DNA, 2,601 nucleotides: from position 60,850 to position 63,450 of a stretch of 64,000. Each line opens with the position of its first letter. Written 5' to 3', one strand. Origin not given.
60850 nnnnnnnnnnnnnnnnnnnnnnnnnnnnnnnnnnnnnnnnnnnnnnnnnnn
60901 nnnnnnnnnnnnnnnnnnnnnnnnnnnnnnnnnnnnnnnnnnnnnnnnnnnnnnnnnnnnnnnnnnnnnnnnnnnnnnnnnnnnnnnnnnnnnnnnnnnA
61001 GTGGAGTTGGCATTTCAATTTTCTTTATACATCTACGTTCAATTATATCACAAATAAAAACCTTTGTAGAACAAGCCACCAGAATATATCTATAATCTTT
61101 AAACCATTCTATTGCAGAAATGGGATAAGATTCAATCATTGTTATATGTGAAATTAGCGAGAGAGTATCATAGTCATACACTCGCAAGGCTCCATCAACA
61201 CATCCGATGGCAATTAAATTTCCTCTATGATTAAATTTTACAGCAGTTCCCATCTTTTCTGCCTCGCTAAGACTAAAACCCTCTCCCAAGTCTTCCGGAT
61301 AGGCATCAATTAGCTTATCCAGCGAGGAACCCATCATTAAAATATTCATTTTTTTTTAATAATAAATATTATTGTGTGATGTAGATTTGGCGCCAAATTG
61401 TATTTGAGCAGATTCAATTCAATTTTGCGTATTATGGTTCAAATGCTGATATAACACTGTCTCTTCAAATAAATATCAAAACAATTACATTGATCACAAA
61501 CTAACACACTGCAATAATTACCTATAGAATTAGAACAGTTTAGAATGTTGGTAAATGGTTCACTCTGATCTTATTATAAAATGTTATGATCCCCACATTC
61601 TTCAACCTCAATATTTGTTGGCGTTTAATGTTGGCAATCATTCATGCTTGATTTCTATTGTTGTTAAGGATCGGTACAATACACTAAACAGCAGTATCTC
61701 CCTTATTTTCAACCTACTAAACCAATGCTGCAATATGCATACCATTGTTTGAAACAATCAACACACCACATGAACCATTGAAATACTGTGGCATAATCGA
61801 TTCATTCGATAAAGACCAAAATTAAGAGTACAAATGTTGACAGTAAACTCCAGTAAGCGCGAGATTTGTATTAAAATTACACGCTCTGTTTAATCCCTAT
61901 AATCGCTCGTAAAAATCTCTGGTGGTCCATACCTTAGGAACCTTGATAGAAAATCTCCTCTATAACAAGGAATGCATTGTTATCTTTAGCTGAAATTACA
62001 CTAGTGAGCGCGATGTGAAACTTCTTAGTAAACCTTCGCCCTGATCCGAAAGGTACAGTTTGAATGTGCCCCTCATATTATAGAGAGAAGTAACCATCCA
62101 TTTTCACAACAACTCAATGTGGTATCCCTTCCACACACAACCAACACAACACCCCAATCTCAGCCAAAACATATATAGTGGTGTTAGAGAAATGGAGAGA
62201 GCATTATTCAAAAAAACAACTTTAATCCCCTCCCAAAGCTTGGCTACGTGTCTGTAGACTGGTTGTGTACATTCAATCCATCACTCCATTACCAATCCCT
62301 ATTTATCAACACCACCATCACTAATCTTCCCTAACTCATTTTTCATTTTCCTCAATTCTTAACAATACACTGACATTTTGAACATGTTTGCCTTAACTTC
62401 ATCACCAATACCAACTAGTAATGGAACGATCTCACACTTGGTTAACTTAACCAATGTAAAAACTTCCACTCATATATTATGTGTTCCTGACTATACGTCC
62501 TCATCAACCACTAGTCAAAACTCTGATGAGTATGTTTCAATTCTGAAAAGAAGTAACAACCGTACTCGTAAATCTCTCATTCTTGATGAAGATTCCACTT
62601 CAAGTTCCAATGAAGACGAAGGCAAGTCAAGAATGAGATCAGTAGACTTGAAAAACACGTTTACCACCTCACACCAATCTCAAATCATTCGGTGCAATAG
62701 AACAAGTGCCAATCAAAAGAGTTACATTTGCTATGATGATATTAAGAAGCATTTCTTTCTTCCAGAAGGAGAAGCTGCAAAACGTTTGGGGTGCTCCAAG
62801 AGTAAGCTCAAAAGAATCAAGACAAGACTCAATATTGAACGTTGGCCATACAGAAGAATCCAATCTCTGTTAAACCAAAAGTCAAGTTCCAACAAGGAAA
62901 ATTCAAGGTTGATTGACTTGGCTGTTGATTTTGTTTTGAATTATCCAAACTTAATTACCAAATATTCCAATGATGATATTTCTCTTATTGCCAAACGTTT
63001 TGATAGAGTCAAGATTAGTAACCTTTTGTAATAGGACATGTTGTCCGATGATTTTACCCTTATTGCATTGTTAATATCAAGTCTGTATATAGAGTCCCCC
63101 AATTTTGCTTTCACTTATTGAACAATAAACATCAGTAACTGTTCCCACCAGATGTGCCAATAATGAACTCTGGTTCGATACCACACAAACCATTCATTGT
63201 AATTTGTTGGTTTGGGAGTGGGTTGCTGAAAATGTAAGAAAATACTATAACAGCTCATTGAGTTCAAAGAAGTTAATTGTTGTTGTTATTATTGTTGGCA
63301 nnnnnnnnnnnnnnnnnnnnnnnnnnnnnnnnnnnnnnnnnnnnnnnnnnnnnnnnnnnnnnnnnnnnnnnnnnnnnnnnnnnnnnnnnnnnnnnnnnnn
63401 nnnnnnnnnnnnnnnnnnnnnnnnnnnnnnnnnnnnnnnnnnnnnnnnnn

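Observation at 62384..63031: RWP-RK-domain protein downstream of a 1-kb compositionally distinct leader region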

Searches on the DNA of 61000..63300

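Call 6: search_rna_families(source=window, start=61000, end=63300, threshold=evalue, max_evalue=10, show_alignments=3)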
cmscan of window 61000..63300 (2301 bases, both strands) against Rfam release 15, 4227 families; matches with E-value up to 10: 7.
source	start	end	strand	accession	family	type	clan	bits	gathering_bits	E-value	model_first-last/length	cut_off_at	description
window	61086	61147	-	RF00607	SNORD98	Gene; snRNA; snoRNA; CD-box;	-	21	50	0.67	1-65/65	no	Small nucleolar RNA SNORD98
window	62727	62781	+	RF00350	snoZ152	Gene; snRNA; snoRNA; CD-box;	-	21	50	1.3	1-109/109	no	Small nucleolar RNA Z152/R70/R12/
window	61134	61204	-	RF00355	snoR28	Gene; snRNA; snoRNA; CD-box;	-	19.9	45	2.2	1-78/78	no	Small nucleolar RNA snoR28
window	62963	63033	+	RF01182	SNORD11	Gene; snRNA; snoRNA; CD-box;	CL00103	18.8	55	4.3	1-84/84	no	Small nucleolar RNA SNORD11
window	62728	62753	+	RF00070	SNORD29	Gene; snRNA; snoRNA; CD-box;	CL00051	18.3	48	3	1-65/65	no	Small nucleolar RNA SNORD29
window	62544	62693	-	RF01673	PhrS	Gene; sRNA;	-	12.2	37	4.5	1-212/212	no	PhrS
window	62438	62510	-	RF01295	SCARNA7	Gene; snRNA; snoRNA; scaRNA;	-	10.5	65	8.9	1-330/330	no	Small Cajal body-specific RNA 7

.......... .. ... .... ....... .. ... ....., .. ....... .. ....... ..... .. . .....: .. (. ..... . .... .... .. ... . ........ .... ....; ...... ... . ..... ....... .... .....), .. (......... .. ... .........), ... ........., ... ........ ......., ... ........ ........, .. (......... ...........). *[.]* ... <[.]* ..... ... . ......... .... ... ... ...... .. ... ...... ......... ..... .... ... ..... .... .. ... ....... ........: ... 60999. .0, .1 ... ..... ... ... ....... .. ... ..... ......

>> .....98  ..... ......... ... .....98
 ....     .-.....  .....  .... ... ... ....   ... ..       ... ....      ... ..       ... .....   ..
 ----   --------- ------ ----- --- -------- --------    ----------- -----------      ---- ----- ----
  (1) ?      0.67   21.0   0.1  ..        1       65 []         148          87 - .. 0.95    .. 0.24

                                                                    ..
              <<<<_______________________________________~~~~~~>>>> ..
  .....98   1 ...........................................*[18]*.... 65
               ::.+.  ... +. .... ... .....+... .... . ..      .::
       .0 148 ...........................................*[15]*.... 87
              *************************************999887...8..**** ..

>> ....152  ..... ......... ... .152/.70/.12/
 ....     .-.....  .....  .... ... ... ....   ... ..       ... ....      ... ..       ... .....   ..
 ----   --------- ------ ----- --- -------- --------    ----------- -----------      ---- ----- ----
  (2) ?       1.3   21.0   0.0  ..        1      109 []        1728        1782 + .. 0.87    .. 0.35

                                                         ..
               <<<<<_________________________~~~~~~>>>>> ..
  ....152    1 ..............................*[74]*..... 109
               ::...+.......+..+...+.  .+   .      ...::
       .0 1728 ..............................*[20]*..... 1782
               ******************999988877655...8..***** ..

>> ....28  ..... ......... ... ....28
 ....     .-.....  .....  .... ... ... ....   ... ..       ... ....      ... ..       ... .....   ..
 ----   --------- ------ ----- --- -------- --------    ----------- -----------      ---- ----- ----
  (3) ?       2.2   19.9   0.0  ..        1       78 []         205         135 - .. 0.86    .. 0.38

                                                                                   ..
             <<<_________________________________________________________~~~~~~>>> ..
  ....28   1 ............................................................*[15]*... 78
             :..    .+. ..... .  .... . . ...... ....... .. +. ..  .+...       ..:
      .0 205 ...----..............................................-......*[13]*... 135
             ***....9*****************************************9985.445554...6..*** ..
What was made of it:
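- There is no Rfam match even at E up to 10 (call 6).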
